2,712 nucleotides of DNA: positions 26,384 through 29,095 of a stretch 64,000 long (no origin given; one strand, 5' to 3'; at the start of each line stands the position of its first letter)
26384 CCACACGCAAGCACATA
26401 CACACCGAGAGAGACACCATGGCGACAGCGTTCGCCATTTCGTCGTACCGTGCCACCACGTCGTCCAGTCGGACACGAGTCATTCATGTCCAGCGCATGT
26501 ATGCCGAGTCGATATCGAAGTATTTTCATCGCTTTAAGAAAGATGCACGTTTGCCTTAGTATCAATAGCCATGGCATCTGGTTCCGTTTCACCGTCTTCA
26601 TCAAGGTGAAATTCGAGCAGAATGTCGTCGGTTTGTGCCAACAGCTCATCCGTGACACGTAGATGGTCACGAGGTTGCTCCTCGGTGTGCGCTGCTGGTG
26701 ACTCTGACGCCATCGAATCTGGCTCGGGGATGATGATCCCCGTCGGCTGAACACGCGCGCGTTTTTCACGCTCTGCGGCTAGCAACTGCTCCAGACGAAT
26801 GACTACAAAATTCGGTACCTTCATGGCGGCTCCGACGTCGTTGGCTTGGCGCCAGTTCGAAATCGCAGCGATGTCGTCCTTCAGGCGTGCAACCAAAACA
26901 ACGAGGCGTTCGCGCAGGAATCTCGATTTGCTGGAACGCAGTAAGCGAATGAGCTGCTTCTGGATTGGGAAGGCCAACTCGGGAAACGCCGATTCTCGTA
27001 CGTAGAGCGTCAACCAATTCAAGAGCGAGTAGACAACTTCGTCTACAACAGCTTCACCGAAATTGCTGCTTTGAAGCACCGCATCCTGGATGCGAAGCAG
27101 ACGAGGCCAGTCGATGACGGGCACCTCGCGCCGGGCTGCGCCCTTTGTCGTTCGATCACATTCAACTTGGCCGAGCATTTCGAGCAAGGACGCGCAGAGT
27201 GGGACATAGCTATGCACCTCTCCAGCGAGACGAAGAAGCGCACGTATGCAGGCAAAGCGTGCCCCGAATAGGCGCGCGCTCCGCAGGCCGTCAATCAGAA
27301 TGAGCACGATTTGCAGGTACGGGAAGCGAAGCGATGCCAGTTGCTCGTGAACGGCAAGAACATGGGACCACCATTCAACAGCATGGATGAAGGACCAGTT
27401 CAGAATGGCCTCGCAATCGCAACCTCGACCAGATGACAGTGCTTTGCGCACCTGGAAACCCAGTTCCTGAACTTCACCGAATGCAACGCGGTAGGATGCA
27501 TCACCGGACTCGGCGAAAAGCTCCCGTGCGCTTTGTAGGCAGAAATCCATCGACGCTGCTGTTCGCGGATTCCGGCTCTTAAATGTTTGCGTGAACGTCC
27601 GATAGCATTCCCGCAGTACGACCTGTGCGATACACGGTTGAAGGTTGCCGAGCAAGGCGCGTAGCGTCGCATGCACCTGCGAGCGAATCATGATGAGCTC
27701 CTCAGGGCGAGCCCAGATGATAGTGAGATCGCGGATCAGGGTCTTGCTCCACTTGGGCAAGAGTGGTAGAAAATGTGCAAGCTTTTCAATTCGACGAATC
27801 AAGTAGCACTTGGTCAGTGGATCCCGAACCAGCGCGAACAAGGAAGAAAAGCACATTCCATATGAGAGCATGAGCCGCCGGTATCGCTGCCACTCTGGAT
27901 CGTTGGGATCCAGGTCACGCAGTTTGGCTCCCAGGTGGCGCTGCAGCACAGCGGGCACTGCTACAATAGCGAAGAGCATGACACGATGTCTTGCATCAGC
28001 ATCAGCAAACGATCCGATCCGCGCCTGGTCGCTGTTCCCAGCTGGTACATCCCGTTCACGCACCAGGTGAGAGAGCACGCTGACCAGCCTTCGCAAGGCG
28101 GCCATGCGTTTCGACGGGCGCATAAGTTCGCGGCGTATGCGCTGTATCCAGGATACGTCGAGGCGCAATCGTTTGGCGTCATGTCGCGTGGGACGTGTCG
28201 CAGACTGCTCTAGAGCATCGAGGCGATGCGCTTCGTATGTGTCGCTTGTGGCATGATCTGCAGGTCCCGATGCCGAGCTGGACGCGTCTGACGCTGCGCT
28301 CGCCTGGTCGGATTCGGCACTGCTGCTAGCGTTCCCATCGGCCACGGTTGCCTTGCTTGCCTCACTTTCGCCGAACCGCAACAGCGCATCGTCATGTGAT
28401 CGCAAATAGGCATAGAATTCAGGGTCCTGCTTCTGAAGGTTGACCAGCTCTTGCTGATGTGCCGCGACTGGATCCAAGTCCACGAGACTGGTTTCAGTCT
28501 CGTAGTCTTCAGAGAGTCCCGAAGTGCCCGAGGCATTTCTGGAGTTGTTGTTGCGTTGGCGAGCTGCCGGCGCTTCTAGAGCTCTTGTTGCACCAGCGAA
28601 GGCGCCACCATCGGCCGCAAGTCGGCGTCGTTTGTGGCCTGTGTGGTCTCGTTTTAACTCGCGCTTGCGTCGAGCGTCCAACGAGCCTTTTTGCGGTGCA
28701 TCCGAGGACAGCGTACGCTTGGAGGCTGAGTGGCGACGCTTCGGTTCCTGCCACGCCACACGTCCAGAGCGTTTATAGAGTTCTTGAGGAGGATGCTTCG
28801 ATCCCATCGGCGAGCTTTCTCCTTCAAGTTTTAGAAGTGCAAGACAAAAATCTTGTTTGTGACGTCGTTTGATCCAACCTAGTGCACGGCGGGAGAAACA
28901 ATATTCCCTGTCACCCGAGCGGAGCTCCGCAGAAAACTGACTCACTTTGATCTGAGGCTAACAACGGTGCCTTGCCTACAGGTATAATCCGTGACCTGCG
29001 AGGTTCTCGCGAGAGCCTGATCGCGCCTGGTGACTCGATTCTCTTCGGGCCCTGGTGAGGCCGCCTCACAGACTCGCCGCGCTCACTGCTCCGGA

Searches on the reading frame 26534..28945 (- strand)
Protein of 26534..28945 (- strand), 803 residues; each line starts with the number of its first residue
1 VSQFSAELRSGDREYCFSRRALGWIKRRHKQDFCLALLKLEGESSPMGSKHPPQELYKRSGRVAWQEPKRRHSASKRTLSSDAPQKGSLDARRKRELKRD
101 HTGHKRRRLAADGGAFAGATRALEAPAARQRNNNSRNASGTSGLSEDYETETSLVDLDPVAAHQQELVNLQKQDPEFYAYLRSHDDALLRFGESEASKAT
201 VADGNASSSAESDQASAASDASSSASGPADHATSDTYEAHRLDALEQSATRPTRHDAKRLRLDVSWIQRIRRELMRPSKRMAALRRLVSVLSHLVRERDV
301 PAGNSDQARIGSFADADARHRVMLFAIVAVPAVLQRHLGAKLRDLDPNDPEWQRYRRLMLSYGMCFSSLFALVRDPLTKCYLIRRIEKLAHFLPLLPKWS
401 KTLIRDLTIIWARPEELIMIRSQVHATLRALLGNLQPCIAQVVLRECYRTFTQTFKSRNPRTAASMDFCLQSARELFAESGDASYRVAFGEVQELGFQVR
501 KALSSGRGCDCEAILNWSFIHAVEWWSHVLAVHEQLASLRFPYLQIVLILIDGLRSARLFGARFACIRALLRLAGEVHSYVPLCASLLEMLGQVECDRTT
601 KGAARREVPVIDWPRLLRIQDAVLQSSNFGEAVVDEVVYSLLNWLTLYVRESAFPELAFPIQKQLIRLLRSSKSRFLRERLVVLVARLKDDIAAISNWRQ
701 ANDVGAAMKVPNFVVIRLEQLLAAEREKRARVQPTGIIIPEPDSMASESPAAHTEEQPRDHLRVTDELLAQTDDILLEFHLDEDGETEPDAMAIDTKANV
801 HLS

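Call 15: search_protein_families(library=pfam, proteins=[window:26534-28945:-], max_evalue=0.00001)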
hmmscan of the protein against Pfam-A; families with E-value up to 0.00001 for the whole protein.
window:26534-28945:- (803 aa): 1 family
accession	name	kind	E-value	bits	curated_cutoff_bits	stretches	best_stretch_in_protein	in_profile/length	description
PF03715.18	Noc2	-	3.3e-49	168.1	29.9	1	440-704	3-269/298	Noc2p family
